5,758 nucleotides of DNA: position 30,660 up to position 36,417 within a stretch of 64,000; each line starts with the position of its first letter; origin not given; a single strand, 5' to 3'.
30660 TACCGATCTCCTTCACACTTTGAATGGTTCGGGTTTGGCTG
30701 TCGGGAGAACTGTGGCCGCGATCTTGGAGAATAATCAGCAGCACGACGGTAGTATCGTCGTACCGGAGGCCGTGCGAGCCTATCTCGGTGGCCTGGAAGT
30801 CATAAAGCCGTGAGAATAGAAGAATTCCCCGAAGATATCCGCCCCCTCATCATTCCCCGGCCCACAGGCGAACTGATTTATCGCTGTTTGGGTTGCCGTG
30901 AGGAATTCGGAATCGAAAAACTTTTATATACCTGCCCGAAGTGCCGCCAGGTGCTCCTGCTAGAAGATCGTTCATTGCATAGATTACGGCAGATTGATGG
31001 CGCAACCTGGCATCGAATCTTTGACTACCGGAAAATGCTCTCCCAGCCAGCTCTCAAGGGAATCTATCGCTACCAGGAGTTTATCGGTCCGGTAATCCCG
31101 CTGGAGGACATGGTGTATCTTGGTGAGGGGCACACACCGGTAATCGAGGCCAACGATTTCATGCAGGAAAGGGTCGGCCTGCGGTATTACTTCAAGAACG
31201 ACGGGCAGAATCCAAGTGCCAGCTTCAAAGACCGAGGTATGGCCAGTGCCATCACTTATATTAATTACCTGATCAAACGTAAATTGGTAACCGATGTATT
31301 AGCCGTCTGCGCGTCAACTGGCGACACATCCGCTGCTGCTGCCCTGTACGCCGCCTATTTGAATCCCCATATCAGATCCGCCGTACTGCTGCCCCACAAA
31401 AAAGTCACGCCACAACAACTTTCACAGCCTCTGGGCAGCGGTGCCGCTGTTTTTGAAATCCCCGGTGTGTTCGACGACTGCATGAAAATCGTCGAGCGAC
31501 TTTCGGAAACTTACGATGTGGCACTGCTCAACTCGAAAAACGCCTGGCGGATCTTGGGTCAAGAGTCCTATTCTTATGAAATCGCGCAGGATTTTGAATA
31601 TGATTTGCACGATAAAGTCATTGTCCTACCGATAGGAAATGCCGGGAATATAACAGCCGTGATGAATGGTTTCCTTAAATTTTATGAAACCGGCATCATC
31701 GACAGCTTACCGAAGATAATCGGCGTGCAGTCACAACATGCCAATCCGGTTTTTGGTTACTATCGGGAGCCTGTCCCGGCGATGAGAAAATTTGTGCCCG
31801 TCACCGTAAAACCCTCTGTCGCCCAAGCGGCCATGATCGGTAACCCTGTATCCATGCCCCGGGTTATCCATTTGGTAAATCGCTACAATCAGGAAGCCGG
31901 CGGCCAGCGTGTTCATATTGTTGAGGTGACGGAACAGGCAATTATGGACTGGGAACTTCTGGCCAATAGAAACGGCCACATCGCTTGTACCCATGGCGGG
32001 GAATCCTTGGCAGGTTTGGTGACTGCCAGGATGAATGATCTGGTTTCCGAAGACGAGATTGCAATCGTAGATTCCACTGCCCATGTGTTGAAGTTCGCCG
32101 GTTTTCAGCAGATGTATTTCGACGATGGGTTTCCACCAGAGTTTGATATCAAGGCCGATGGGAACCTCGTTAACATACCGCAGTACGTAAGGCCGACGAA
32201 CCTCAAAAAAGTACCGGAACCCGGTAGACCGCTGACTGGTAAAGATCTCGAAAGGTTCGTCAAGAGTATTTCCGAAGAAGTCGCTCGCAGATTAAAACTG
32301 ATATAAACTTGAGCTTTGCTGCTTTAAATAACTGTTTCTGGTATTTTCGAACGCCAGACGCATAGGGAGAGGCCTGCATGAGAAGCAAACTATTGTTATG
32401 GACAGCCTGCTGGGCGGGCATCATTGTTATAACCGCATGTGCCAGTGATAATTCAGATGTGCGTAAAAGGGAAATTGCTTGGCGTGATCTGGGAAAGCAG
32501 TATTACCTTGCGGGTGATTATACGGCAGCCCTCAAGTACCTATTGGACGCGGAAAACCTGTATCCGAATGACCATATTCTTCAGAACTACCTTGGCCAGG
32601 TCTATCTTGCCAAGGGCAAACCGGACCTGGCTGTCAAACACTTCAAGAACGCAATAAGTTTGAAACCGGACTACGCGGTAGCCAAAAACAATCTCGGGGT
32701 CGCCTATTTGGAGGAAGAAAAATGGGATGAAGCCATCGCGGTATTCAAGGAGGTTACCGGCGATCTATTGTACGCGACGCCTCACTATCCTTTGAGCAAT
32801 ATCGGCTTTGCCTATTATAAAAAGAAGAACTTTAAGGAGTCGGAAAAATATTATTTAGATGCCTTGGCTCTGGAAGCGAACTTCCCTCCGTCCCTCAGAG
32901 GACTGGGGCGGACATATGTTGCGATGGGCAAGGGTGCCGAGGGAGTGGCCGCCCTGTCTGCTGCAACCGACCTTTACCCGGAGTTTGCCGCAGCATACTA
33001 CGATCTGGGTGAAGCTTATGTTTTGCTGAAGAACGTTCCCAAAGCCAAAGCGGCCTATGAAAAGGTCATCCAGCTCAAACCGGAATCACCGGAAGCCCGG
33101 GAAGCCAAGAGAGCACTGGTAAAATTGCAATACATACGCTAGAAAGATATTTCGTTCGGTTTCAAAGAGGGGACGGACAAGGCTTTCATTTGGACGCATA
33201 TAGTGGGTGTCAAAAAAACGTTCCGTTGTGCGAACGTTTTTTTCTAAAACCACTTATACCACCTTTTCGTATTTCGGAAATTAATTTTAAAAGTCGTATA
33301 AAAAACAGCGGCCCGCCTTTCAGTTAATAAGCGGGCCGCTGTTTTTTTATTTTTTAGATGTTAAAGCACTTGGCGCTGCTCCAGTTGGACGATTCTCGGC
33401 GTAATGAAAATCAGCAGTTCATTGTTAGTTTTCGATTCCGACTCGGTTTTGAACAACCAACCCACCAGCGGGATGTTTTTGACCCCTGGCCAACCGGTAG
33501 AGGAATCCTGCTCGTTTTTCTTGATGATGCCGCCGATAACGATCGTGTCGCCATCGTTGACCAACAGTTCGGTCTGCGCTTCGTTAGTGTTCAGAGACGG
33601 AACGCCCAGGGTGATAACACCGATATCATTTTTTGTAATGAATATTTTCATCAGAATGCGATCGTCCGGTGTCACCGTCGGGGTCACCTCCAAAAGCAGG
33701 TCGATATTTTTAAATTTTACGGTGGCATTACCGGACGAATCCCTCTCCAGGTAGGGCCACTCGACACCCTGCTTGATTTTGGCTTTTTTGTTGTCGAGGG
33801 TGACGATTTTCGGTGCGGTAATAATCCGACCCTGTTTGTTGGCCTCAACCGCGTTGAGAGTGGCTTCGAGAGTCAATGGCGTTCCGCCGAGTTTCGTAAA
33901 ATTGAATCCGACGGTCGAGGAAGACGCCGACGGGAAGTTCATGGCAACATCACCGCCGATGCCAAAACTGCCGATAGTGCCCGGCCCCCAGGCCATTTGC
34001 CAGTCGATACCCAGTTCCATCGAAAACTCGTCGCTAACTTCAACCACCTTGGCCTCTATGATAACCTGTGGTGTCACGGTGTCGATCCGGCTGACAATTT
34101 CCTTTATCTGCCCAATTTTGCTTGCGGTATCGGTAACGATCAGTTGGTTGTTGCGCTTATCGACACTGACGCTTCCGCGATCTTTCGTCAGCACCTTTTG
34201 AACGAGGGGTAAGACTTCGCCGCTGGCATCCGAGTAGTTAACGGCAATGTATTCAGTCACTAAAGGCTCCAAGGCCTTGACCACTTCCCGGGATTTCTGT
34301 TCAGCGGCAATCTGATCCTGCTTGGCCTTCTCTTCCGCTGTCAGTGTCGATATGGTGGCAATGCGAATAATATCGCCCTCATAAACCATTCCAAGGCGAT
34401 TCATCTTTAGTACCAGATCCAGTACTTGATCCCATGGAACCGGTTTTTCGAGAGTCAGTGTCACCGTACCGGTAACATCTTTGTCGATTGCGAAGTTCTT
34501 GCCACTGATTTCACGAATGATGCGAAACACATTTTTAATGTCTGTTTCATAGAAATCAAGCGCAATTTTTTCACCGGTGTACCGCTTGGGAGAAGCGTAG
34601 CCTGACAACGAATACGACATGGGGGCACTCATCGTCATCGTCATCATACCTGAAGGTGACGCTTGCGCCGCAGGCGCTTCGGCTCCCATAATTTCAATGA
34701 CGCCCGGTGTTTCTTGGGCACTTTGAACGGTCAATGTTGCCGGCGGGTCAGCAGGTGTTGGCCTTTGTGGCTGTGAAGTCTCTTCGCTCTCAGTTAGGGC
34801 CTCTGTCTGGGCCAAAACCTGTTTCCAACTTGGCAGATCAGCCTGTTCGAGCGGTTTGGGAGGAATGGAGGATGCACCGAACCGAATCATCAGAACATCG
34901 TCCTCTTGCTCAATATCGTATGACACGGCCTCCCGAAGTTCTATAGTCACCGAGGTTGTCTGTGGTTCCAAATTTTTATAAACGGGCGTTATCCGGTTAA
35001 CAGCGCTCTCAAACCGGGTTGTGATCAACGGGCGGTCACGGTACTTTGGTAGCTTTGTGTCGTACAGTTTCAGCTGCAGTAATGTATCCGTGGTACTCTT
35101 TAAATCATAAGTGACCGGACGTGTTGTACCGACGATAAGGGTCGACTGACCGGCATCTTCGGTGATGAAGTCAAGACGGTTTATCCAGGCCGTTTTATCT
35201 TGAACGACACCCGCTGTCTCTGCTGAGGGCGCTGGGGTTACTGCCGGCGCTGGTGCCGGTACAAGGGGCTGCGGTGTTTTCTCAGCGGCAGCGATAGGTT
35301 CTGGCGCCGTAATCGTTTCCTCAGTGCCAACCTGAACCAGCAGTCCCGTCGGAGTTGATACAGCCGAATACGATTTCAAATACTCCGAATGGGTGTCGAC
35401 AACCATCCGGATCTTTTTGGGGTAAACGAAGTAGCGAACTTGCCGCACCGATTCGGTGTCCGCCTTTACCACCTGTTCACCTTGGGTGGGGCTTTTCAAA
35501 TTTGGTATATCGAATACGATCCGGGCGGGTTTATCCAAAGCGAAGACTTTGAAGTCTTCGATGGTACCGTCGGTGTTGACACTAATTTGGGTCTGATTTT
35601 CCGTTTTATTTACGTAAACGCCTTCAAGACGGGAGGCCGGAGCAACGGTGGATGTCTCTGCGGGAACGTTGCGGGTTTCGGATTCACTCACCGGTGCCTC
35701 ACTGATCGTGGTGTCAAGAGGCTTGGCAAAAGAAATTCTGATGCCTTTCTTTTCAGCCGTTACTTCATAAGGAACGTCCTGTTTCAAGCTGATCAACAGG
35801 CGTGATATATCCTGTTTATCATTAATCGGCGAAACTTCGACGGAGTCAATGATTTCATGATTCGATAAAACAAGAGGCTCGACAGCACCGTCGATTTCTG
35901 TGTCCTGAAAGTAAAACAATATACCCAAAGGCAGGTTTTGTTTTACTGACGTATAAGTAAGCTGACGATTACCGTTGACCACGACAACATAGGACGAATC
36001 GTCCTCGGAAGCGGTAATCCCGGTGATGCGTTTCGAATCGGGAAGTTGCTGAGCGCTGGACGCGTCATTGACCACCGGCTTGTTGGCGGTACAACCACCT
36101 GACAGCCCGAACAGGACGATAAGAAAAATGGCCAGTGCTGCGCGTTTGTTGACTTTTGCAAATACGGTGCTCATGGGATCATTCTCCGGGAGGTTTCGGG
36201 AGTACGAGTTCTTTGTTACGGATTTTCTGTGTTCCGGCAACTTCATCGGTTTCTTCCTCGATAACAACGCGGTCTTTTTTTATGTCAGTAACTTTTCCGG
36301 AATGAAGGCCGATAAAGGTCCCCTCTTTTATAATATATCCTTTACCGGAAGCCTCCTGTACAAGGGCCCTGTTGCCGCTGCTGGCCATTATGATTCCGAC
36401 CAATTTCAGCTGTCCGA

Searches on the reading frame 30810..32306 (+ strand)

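Call 44: search_protein_families(library=ncbifam, proteins=[window:30810-32306:+], max_evalue=1e-10)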
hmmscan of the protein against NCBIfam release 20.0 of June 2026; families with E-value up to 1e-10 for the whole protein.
window:30810-32306:+ (498 aa): 5 families
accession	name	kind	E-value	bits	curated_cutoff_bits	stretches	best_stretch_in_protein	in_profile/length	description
TIGR00260.1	thrC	equivalog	4.5e-54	183.9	167.1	1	86-430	2-325/340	threonine synthase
NF006050.0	PRK08197.1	equivalog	1.5e-37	129.3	303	1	25-431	10-386/406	threonine synthase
NF004170.0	PRK05638.1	equivalog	5.7e-32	110.8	421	1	42-429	4-358/442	threonine synthase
NF005035.0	PRK06450.1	equivalog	6.2e-24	84.5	301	1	98-362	48-285/338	threonine synthase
NF004996.0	PRK06381.1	equivalog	1.5e-16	60.3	266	1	107-320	14-219/319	threonine synthase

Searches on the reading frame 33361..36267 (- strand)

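Call 44: search_protein_families(library=ncbifam, proteins=[window:33361-36267:-], max_evalue=1e-10)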
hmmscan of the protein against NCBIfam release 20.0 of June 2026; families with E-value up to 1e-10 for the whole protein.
window:33361-36267:- (968 aa): 8 families
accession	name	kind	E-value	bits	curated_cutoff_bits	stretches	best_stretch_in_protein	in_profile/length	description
TIGR02515.1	IV_pilus_PilQ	subfamily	7.8e-103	344.7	284.35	1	565-961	1-428/428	type IV pilus secretin PilQ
NF010083.0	PRK13568.1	equivalog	8.1e-73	245.6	554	1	547-961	7-418/419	DNA uptake porin HofQ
TIGR02517.1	type_II_gspD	equivalog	1.2e-65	222.1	351.35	2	721-963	324-593/600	type II secretion system secretin GspD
NF007851.2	PRK10560.1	exception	2.3e-59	201.3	598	1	566-962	22-411/412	DNA uptake porin HofQ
TIGR02516.1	type_III_yscC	equivalog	5.3e-35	120.9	238.45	1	694-961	195-462/463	type III secretion system outer membrane ring subunit SctC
TIGR02519.1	pilus_MshL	equivalog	6.9e-33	113.9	250.2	1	700-960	1-290/290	pilus (MSHA type) biogenesis protein MshL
NF042912.1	Amuc_1098_fam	equivalog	6.5e-21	74.1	750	1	873-960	714-796/805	Amuc_1098 family type IV pilus outer membrane protein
NF011873.0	PRK15346.1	equivalog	1.7e-19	69.9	524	1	695-948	233-482/499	EscC/YscC/HrcC family type III secretion system outer membrane ring protein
